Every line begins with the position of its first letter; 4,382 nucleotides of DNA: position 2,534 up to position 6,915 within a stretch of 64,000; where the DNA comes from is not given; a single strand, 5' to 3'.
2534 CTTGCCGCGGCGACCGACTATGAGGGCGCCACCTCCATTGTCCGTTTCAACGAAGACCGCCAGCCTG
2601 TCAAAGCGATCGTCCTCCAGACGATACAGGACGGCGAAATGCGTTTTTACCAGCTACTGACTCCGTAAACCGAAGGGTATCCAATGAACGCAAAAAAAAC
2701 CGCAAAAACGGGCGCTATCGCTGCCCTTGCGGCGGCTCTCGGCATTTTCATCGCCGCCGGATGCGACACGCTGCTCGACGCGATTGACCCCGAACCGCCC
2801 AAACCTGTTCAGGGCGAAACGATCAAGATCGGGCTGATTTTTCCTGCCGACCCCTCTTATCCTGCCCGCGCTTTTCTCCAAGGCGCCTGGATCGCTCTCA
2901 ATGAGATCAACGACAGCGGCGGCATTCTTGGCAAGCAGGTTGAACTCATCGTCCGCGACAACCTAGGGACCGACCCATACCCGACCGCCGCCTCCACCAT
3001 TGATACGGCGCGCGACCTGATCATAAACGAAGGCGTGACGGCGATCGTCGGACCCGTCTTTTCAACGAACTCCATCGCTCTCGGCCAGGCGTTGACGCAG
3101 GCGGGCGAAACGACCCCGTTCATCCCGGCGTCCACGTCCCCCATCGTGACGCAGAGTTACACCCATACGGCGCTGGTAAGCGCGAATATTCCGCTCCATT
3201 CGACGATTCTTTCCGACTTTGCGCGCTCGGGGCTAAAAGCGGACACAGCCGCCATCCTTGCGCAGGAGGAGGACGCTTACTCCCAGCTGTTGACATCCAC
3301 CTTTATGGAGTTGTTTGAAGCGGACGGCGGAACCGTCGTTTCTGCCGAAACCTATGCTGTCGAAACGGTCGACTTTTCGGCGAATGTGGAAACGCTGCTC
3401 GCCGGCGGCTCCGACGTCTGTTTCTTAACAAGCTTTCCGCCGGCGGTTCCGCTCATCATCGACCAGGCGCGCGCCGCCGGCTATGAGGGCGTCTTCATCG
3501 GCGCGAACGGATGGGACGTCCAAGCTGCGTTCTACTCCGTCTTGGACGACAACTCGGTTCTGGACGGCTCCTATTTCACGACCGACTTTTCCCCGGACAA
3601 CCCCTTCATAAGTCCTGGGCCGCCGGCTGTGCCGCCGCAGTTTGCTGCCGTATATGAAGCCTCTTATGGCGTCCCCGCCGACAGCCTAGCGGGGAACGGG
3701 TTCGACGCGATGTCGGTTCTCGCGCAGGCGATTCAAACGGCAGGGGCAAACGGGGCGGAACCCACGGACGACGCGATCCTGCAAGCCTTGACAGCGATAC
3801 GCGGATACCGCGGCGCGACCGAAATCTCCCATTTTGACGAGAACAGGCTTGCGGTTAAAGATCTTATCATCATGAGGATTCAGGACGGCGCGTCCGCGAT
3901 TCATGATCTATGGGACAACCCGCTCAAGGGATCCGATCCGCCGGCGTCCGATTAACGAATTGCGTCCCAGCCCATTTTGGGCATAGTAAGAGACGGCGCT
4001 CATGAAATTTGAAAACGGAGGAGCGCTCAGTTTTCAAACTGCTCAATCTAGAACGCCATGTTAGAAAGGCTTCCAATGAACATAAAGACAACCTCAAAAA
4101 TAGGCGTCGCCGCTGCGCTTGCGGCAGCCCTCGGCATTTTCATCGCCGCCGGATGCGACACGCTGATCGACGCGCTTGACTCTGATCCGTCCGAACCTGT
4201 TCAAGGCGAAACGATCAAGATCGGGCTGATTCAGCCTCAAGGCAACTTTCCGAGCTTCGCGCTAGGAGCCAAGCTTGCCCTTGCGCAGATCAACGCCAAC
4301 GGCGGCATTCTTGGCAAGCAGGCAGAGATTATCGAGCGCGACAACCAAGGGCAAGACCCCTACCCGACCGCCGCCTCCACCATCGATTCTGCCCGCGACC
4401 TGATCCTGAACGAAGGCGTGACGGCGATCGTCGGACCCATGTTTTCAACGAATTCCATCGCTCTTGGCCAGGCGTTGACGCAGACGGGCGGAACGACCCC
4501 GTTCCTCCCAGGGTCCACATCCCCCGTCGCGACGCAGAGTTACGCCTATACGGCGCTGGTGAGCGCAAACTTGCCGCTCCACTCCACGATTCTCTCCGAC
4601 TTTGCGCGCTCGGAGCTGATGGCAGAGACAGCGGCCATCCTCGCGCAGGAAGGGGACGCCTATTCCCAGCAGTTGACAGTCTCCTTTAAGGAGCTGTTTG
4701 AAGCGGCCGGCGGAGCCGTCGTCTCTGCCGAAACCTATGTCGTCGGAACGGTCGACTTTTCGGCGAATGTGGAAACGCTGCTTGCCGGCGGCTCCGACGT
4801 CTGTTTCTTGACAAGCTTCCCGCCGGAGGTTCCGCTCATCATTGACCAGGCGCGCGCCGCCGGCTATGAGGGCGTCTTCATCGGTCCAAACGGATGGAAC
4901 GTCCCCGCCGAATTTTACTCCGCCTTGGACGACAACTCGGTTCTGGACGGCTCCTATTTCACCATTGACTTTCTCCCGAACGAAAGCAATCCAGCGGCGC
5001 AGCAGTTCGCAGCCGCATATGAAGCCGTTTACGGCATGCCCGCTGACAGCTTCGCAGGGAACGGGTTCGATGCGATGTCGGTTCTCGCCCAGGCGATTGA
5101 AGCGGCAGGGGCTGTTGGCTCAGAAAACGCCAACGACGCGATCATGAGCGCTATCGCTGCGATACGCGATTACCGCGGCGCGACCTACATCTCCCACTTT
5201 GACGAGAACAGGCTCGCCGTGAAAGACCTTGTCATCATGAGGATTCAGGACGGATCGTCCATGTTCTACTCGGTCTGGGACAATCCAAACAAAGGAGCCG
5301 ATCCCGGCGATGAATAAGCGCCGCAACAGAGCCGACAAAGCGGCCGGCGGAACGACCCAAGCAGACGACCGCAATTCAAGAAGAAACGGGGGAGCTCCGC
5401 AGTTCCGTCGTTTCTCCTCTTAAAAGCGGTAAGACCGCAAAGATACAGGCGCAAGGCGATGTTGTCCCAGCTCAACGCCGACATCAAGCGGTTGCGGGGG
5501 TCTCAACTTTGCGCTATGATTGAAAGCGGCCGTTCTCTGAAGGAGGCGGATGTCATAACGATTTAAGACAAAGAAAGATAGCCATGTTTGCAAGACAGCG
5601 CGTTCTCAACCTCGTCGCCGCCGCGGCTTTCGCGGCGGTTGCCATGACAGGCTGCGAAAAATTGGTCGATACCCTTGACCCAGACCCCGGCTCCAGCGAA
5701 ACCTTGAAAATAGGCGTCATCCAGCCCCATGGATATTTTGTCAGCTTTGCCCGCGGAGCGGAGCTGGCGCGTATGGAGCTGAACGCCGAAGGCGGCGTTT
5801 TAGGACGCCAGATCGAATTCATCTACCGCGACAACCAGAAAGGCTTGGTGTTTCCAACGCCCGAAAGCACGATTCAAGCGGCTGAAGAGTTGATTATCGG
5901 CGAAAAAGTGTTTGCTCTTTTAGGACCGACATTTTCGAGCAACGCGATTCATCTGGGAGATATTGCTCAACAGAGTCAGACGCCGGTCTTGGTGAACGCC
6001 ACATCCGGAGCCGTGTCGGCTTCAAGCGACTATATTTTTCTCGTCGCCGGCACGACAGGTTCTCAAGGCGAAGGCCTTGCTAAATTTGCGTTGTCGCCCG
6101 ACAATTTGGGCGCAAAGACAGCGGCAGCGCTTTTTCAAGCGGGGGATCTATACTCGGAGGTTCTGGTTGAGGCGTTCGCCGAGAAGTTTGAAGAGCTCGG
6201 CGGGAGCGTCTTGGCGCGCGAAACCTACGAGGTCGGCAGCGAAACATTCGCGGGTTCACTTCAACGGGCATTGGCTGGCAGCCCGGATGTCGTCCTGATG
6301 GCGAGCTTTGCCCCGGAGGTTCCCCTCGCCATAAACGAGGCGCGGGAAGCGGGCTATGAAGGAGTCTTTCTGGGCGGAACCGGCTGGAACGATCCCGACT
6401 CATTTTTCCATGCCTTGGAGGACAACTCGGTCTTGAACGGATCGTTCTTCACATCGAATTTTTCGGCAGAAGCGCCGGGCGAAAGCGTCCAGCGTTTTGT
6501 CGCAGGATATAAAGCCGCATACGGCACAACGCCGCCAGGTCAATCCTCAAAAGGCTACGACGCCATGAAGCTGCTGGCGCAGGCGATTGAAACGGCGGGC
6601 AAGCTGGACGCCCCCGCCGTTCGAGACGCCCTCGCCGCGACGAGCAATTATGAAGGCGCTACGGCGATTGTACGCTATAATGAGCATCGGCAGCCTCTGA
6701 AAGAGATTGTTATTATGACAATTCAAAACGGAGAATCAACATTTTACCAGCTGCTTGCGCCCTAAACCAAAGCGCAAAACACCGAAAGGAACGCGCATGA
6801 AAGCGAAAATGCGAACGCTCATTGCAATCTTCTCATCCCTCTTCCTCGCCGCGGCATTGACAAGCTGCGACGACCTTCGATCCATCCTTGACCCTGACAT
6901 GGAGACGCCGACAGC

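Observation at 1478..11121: Tandem array of seven LivK-family substrate-binding lipoproteins with no transporter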

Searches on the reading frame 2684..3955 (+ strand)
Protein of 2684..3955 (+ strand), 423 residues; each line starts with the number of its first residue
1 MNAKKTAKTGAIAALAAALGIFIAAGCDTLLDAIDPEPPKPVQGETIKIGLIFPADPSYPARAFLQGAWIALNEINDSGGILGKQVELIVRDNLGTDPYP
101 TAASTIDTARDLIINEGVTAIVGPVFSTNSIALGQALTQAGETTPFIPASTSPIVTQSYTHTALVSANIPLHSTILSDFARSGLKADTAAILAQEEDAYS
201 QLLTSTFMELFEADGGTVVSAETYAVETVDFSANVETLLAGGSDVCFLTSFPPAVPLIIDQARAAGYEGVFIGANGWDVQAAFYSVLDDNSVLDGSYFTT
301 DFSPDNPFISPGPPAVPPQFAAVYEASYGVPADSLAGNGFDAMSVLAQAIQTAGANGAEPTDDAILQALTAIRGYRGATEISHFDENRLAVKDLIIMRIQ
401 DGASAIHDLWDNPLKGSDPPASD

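Call 3: search_protein_families(library=pfam, proteins=[window:2684-3955:+], max_evalue=0.01)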
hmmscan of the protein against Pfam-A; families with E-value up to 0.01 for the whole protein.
window:2684-3955:+ (423 aa): 3 families
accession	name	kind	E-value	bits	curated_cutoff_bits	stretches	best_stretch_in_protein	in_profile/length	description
PF13458.12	Peripla_BP_6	-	1.3e-39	137.3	31.7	1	46-402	1-342/343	Periplasmic binding protein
PF01094.35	ANF_receptor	-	1.8e-08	34.3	25.4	1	70-396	8-347/353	Receptor family ligand binding region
PF13433.12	Peripla_BP_5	-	1.8e-07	31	27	1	61-128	17-79/363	Periplasmic binding protein domain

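Call 4: search_protein_families(library=ncbifam, proteins=[window:2684-3955:+], max_evalue=0.01)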
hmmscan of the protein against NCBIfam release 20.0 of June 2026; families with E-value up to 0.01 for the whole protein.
window:2684-3955:+ (423 aa): 3 families
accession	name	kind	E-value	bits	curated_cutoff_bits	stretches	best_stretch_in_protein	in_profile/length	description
NF011933.0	PRK15404.1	subfamily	2.5e-13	49.9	477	1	45-276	25-251/370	high-affinity branched-chain amino acid ABC transporter substrate-binding protein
TIGR03407.1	urea_ABC_UrtA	exception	1.6e-05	24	492.75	1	69-128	25-79/361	urea ABC transporter substrate-binding protein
TIGR03669.1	urea_ABC_arch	equivalog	9.3e-05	21.6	494.8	1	65-95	21-51/375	urea ABC transporter substrate-binding protein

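Call 77: search_solved_structures(query=window:2684-3952:+, max_evalue=1e-10, show_alignments=5)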
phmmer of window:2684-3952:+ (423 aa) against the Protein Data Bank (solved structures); distinct sequences matched with E-value up to 1e-10: 8.
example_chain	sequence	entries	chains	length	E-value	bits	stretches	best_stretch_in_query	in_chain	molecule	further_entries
3td9_A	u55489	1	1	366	2.9e-31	112.2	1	46-403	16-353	Branched chain amino acid ABC transporter, periplasmic amino acid-binding protein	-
4gnr_A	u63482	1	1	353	1.1e-20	77.4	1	42-403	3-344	ABC transporter substrate-binding protein-branched chain amino acid transport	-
4mlc_A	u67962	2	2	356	4.1e-19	72.2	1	46-402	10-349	Extracellular ligand-binding receptor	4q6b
4obb_A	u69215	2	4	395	5.9e-14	55.2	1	58-305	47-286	Amino acid/amide ABC transporter substrate-binding protein, HAAT family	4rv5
4nqr_A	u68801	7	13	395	3e-13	52.8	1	58-305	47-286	Amino acid/amide ABC transporter substrate-binding protein, HAAT family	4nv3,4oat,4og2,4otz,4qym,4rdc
4n0q_A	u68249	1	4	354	2e-11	46.9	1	47-357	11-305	Leu/Ile/Val-binding protein homolog 3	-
4ey3_A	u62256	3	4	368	5.6e-11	45.4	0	45-401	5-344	Twin-arginine translocation pathway signal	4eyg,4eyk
4evs_A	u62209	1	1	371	8.4e-11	44.8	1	44-256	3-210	PUTATIVE ABC TRANSPORTER SUBUNIT, SUBSTRATE-BINDING COMPONENT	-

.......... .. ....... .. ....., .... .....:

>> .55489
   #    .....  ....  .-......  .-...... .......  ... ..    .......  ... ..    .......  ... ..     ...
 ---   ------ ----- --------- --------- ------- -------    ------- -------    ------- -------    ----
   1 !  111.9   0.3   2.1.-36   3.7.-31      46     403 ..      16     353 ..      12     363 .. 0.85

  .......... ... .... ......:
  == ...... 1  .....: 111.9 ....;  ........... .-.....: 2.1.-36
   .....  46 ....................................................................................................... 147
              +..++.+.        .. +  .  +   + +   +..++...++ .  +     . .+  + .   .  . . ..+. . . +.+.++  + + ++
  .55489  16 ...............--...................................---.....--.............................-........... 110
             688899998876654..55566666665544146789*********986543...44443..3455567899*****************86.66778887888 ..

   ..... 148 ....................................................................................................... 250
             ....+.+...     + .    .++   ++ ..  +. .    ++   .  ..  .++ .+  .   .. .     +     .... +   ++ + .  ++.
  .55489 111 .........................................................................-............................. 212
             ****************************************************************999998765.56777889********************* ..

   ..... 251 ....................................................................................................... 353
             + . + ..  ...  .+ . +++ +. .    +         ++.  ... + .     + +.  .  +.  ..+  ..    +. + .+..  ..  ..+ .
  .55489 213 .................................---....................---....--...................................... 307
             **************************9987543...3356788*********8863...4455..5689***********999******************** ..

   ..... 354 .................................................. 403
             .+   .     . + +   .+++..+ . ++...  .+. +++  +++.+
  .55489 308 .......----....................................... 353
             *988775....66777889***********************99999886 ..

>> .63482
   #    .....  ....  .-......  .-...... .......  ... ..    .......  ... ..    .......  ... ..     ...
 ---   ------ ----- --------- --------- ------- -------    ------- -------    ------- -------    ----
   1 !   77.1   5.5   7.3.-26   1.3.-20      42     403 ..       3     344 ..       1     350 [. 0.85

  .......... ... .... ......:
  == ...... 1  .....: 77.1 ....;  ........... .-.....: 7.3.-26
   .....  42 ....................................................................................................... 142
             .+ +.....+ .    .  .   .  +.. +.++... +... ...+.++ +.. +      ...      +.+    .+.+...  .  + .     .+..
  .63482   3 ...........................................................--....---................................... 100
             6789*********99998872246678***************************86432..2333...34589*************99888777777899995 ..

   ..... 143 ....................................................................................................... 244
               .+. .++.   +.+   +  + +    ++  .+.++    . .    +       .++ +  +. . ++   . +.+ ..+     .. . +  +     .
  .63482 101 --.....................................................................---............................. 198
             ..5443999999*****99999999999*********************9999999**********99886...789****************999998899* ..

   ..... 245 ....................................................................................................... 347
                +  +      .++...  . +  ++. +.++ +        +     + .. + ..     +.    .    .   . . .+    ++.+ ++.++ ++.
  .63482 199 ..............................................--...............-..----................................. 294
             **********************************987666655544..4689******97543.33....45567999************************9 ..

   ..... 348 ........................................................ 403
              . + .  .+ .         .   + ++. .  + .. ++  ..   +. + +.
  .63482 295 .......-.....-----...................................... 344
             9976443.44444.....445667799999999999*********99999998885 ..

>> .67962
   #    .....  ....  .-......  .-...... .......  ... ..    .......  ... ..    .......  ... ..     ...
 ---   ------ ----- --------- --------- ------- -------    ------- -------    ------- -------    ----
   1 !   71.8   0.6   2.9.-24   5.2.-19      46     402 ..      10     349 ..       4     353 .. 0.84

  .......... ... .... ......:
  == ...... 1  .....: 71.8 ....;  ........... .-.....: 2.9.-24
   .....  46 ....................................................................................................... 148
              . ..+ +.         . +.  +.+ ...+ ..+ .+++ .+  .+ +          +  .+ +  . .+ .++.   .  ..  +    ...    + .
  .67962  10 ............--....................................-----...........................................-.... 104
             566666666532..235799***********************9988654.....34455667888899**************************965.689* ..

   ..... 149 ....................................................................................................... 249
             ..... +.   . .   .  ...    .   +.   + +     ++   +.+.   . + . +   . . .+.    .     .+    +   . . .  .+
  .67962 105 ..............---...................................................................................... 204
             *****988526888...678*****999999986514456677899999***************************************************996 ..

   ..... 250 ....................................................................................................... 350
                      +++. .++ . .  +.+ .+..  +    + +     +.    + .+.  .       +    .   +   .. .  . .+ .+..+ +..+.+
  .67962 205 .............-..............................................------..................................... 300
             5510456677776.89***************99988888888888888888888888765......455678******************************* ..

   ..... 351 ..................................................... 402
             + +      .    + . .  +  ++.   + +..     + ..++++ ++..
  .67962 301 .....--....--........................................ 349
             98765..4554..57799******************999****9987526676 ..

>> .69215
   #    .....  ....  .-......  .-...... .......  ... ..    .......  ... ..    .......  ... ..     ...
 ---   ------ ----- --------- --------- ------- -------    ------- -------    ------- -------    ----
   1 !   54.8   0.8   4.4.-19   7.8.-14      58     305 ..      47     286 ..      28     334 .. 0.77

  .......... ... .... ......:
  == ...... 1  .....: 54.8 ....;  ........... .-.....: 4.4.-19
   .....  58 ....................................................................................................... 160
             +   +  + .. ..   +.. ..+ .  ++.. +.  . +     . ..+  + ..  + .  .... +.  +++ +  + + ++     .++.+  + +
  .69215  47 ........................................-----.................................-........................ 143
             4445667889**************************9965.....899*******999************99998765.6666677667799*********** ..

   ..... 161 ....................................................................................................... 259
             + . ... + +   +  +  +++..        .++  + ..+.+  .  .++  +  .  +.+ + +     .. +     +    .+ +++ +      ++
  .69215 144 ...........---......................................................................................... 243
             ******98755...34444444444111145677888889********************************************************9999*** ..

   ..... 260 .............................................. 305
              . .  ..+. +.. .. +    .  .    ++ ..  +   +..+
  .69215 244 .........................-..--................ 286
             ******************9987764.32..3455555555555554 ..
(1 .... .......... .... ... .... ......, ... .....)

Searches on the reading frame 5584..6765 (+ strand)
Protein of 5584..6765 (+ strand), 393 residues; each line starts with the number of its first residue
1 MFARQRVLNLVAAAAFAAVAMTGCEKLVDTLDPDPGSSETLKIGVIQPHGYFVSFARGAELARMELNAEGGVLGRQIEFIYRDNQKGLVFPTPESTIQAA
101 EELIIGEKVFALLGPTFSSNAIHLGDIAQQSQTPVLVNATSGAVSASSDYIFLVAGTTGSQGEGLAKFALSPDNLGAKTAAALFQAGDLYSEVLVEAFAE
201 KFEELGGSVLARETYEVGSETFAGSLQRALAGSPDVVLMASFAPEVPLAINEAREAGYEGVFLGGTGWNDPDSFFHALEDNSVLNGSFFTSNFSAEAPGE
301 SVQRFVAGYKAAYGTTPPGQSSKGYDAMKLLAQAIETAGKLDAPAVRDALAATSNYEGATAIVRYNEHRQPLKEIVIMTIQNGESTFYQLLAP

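Call 3: search_protein_families(library=pfam, proteins=[window:5584-6765:+], max_evalue=0.01)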
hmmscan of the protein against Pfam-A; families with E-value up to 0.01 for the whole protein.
window:5584-6765:+ (393 aa): 3 families
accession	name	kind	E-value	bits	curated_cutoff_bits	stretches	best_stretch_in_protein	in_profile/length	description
PF13458.12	Peripla_BP_6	-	6.4e-54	184.3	31.7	1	53-383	19-342/343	Periplasmic binding protein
PF01094.35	ANF_receptor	-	1.3e-16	61.1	25.4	1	59-366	6-320/353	Receptor family ligand binding region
PF13433.12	Peripla_BP_5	-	5.2e-11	42.7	27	1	57-370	22-328/363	Periplasmic binding protein domain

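Call 4: search_protein_families(library=ncbifam, proteins=[window:5584-6765:+], max_evalue=0.01)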
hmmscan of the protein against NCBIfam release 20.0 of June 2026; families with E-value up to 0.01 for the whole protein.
window:5584-6765:+ (393 aa): 3 families
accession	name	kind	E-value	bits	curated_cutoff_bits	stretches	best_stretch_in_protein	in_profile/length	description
TIGR03669.1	urea_ABC_arch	equivalog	9.5e-13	47.9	494.8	1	56-369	21-324/375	urea ABC transporter substrate-binding protein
NF011933.0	PRK15404.1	subfamily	2.1e-12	46.8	477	1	39-367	25-346/370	high-affinity branched-chain amino acid ABC transporter substrate-binding protein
TIGR03407.1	urea_ABC_UrtA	exception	6.2e-08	31.9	492.75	1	280-377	237-336/361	urea ABC transporter substrate-binding protein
